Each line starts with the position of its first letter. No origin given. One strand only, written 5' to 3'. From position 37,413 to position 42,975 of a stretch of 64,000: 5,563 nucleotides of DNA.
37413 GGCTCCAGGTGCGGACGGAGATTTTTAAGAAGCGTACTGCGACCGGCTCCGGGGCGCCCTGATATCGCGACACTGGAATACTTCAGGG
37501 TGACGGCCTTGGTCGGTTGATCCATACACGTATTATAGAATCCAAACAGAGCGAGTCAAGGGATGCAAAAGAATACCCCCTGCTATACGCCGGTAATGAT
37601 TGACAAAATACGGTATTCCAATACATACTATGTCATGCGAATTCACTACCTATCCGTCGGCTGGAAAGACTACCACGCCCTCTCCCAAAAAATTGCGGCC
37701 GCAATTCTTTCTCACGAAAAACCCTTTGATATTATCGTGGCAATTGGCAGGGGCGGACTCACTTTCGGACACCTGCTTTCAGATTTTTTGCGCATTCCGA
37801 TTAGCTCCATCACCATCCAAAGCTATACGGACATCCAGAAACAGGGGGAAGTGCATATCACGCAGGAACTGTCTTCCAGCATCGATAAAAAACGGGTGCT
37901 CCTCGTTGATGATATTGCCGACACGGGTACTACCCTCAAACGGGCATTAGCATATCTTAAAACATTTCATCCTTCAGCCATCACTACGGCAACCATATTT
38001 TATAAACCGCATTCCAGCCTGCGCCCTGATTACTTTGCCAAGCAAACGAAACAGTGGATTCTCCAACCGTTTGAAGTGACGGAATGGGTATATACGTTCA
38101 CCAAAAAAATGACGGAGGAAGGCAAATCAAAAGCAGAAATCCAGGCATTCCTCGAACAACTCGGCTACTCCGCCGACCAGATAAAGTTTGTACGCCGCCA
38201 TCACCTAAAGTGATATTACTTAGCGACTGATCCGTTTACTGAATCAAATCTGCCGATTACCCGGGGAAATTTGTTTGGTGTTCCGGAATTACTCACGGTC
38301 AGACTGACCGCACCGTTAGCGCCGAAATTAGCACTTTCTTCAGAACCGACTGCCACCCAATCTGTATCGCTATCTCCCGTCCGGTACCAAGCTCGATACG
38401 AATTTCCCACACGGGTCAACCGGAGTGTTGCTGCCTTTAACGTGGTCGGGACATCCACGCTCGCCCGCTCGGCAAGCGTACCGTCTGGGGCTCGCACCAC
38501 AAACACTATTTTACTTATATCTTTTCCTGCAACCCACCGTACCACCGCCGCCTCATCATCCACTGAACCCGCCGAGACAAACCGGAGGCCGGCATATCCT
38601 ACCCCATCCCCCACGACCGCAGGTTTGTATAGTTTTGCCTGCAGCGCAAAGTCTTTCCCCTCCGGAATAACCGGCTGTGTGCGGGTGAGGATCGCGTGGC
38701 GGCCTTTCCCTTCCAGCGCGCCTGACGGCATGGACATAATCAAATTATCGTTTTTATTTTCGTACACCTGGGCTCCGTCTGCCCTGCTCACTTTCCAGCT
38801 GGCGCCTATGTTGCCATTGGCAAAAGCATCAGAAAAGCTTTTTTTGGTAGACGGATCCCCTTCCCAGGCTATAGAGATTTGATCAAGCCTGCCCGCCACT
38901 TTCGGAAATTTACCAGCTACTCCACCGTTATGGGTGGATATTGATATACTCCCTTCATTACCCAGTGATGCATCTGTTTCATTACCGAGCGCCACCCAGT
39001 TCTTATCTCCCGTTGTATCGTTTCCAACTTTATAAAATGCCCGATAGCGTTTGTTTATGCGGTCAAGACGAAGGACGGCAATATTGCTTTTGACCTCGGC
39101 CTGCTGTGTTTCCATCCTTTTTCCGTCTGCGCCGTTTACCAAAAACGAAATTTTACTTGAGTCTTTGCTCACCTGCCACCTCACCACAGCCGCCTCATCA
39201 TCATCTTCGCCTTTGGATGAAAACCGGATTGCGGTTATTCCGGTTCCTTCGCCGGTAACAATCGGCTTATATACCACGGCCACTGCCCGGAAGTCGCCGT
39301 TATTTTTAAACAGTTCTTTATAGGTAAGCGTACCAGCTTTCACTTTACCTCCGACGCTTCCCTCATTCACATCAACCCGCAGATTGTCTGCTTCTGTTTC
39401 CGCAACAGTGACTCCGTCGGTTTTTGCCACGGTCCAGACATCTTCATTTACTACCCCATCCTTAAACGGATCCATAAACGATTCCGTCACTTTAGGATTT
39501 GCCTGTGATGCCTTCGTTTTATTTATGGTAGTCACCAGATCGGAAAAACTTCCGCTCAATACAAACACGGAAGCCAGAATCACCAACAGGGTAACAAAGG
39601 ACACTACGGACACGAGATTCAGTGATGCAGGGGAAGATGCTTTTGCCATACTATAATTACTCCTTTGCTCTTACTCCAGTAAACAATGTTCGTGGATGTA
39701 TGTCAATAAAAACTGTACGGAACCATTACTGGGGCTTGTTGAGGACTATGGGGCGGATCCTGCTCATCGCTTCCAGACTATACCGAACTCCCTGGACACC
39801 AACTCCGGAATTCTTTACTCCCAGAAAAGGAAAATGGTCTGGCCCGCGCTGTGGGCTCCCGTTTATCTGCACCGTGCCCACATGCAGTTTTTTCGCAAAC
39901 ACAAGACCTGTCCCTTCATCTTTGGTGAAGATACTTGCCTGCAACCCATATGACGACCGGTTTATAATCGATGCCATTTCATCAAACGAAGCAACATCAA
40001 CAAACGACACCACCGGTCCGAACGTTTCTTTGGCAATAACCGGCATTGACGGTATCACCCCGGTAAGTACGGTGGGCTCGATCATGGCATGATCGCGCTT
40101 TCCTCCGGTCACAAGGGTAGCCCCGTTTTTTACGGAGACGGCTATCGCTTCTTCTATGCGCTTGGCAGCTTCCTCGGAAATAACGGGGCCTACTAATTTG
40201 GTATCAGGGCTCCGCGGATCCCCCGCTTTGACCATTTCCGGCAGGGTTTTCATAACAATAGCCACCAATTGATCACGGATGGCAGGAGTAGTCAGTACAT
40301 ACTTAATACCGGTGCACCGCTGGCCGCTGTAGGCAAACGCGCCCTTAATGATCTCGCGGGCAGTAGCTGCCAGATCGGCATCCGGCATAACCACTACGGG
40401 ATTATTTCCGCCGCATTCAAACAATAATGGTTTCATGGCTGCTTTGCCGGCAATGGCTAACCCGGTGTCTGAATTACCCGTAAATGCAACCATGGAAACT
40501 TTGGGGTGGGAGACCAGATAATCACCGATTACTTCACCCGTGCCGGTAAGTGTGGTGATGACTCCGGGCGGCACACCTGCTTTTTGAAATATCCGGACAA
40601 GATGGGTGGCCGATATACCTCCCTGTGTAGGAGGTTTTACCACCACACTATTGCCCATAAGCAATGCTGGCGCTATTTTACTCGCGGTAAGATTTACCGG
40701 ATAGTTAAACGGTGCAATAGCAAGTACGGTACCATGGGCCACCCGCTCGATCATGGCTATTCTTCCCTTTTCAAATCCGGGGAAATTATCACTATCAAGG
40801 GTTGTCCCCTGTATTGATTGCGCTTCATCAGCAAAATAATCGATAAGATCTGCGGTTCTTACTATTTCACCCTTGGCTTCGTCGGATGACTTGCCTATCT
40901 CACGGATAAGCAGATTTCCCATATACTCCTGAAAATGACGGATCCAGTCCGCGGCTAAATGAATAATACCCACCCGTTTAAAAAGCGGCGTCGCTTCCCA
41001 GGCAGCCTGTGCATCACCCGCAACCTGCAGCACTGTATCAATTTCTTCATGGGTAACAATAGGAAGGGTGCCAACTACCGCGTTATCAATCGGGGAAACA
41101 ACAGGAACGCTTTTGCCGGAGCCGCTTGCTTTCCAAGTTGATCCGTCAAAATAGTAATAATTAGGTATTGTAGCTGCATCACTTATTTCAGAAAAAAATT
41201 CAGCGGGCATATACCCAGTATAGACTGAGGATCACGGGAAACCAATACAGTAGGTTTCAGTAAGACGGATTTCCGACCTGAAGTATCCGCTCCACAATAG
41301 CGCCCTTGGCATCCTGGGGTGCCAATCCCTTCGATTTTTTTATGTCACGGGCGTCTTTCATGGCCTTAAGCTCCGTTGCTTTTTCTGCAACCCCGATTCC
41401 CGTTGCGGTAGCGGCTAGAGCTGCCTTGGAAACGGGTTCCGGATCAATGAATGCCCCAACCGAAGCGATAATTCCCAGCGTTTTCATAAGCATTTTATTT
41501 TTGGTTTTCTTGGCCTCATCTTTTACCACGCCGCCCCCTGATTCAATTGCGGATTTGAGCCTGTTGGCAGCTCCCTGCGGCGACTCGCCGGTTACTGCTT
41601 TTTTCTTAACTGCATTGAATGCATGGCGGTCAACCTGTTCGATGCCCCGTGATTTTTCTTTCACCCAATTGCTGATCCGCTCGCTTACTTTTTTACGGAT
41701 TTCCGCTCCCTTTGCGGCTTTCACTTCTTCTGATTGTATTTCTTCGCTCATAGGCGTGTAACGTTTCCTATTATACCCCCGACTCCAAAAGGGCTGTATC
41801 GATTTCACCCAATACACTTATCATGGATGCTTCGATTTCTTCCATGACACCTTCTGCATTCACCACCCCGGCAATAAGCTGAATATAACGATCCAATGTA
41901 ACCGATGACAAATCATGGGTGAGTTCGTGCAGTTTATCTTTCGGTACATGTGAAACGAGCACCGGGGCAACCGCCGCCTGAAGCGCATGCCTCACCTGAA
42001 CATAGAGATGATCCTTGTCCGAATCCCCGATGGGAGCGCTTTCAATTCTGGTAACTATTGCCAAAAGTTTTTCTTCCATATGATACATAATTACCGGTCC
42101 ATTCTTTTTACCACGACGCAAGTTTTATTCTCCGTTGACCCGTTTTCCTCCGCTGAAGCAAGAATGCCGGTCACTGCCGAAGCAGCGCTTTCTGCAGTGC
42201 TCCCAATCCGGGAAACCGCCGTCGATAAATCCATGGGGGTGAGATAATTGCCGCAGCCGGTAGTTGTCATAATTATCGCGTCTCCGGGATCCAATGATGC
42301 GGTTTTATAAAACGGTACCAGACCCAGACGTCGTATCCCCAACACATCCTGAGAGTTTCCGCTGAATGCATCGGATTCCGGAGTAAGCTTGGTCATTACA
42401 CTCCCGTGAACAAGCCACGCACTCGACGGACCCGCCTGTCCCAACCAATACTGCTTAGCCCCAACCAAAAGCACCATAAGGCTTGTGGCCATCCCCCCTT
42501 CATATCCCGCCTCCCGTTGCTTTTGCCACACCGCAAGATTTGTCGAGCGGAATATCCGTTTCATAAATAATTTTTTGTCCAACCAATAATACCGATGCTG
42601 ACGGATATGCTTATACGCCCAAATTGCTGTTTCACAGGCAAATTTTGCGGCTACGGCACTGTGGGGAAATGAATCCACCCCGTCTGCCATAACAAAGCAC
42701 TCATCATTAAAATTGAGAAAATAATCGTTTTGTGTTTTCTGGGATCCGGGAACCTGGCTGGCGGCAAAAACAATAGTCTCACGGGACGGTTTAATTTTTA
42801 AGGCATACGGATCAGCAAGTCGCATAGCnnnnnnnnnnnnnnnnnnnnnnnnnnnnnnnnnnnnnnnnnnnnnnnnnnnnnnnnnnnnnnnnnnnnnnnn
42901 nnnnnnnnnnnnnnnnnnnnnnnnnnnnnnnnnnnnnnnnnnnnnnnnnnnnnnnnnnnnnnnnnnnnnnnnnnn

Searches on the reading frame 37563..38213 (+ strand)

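Call 11: search_protein_families(library=pfam, proteins=[window:37563-38213:+], max_evalue=0.001)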
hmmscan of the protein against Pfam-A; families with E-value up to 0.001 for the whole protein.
window:37563-38213:+ (216 aa): 2 families
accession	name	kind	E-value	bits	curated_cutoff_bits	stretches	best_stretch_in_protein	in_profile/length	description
PF00156.33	Pribosyltran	-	1.6e-24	86.5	26.3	1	34-172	2-155/158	Phosphoribosyl transferase domain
PF14681.12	UPRTase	-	4.2e-07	30.1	27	1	57-146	69-159/206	Uracil phosphoribosyltransferase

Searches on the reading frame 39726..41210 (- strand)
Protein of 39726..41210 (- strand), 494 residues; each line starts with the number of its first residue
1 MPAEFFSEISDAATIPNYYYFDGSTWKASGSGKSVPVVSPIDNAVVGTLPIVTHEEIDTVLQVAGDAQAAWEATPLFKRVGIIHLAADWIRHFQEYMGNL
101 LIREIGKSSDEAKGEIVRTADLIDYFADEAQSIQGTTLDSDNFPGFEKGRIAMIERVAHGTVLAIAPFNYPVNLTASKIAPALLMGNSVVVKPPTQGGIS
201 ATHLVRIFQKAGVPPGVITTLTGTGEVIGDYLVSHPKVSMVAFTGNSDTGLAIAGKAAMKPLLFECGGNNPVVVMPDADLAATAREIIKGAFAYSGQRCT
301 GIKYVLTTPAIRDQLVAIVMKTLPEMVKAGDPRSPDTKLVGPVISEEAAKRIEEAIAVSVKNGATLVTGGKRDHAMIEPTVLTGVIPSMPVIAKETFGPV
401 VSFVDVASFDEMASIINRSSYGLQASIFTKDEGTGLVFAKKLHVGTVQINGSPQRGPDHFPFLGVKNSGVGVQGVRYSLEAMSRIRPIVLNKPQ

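Call 11: search_protein_families(library=pfam, proteins=[window:39726-41210:-], max_evalue=0.001)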
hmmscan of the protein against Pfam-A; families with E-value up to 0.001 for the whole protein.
window:39726-41210:- (494 aa): 1 family
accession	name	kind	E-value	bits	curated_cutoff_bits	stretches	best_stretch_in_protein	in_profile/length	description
PF00171.27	Aldedh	-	6.1e-132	440.9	23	1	26-486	1-459/461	Aldehyde dehydrogenase family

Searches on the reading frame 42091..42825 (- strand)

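Call 11: search_protein_families(library=pfam, proteins=[window:42091-42825:-], max_evalue=0.001)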
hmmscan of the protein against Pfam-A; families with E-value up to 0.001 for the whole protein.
window:42091-42825:- (244 aa): 1 family
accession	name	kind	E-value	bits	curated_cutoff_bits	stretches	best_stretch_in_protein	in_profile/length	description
PF13672.11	PP2C_2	-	9.6e-09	35.5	24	1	40-197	23-181/209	Protein phosphatase 2C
